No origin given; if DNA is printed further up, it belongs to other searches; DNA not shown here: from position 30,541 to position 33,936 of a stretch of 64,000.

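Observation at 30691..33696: Lipoprotein fusing NodB polysaccharide deacetylase, C14 caspase domain and TPR repeats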

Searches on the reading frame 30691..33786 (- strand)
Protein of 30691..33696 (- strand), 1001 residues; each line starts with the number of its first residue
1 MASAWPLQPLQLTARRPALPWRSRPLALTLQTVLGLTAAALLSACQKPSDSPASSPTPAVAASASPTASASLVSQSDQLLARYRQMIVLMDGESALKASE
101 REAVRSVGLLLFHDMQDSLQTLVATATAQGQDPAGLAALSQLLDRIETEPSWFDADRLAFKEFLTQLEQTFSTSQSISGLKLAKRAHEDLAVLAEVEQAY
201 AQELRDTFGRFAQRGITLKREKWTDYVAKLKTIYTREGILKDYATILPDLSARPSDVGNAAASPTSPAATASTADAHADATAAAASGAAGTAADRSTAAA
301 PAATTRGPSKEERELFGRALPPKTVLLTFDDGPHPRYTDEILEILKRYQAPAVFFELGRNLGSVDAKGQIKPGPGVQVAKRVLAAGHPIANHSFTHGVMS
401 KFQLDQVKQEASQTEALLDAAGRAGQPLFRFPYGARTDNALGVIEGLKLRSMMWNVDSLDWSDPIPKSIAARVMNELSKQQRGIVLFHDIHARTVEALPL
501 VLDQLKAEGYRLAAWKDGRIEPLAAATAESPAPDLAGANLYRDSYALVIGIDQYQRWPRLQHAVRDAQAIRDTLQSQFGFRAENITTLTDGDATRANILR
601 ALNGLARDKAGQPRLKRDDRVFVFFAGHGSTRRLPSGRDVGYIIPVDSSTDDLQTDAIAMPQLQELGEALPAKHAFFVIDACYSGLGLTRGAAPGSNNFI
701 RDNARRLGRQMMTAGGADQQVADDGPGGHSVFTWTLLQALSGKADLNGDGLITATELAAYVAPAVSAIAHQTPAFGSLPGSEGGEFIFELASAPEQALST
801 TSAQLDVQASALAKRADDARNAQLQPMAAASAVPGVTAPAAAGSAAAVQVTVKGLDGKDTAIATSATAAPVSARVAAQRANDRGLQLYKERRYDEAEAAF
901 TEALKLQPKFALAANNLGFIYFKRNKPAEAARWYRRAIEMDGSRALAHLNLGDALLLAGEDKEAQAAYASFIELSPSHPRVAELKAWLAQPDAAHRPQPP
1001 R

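Call 5: search_protein_families(library=pfam, proteins=[window:30691-33696:-], max_evalue=1)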
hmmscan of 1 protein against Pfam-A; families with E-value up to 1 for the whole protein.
window:30691-33696:- (1001 aa): 20 families
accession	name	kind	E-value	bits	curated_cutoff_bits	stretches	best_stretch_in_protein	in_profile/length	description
PF01522.26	Polysacc_deac_1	-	2.3e-25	89.4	23.1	1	320-449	4-121/124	Polysaccharide deacetylase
PF00656.27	Peptidase_C14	-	1.2e-22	81.2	21.4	1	545-765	3-211/233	Caspase domain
PF07719.23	TPR_2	-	4.6e-15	54.9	27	3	911-941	1-31/34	Tetratricopeptide repeat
PF00515.34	TPR_1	-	9.8e-14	50.9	27.8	2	912-941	2-31/34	Tetratricopeptide repeat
PF13432.12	TPR_16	-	4.3e-13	49.9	32.7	2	882-942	2-62/65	Tetratricopeptide repeat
PF13414.12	TPR_11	-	1.1e-10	41.5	26.8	2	920-957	3-40/42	TPR repeat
PF14559.12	TPR_19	-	1.9e-09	38.1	25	2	924-988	4-68/68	Tetratricopeptide repeat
PF13181.12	TPR_8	-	4.2e-09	36.3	25.7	2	914-942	4-32/34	Tetratricopeptide repeat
PF13428.12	TPR_14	-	1.7e-07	31.7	23.5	3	947-986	3-42/44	Tetratricopeptide repeat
PF13431.12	TPR_17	-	1.7e-07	31.4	24.4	2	899-930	1-32/34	Tetratricopeptide repeat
PF13424.12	TPR_12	-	1.9e-07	31.6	30.1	2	882-941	8-75/77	Tetratricopeptide repeat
PF13374.12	TPR_10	-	8.2e-05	22.9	27.5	1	911-940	2-31/42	Tetratricopeptide repeat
PF13176.12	TPR_7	-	0.0001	22.6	27.9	0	915-941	3-31/36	Tetratricopeptide repeat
PF01650.23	Peptidase_C13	-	0.00025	21.1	22.8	1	594-685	81-163/258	Peptidase C13 family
PF13174.12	TPR_6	-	0.008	17.2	26.3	1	947-977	2-32/33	Tetratricopeptide repeat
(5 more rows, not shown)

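Call 6: search_protein_families(library=ncbifam, proteins=[window:30691-33696:-], max_evalue=1)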
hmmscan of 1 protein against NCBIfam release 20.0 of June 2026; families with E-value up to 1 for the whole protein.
window:30691-33696:- (1001 aa): 32 families (the best 25 are shown)
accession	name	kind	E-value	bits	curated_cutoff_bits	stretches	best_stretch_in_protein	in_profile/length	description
NF045820.1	PgAcgDacpgdA_Strep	equivalog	3.7e-35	121.6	800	1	323-512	268-441/463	peptidoglycan-N-acetylglucosamine deacetylase PgdA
TIGR02764.1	spore_ybaN_pdaB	equivalog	1.1e-31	110.1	237.4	1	323-513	6-185/191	polysaccharide deacetylase family sporulation protein PdaB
TIGR04243.1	nodulat_NodB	equivalog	2.5e-29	102.2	240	1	323-489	2-156/197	chitooligosaccharide deacetylase NodB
NF047832.1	caspase_w_EACC1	subfamily_domain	2.3e-24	86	140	1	544-765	1-208/211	caspase, EACC1-associated type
NF045822.1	PgAcgDacpgdA2_Bac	equivalog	3.5e-23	82.3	400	1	323-517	70-260/274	peptidoglycan-N-acetylglucosamine deacetylase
TIGR02884.1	spore_pdaA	equivalog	8.1e-23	81.3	298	1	323-515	37-220/224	delta-lactam-biosynthetic de-N-acetylase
TIGR02873.1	spore_ylxY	hypoth_equivalog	7.1e-21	74.6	391.5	1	336-514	98-262/268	probable sporulation protein, polysaccharide deacetylase family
NF045821.1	PgAcgDacpgdA1_Bac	equivalog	1.4e-19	70.1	400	1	325-512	90-268/282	peptidoglycan-N-acetylglucosamine deacetylase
TIGR03938.2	deacetyl_PgaB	equivalog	3.4e-09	35.5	321.9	1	317-359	58-99/621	poly-beta-1,6-N-acetyl-D-glucosamine N-deacetylase PgaB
TIGR02521.1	type_IV_pilW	equivalog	1.7e-08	34.3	154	1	878-986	100-210/234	type IV pilus biogenesis/stability protein PilW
TIGR02552.1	LcrH_SycD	equivalog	8.8e-08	32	104.8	1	884-985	25-126/136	SycD/LcrH family type III secretion system chaperone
NF040959.1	MamA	equivalog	4.3e-07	29.6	200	1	884-941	146-203/204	magnetosome protein MamA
TIGR02795.1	tol_pal_ybgF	equivalog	1.4e-06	28.9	90.1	1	878-980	3-111/119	tol-pal system protein YbgF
NF033920.0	C39_PA2778_fam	equivalog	2.2e-06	27.3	150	1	872-974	151-253/255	PA2778 family cysteine peptidase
TIGR02917.1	PEP_TPR_lipo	equivalog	1e-05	23.7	312.2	1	863-986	149-268/899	XrtA/PEP-CTERM system TPR-repeat protein PrsT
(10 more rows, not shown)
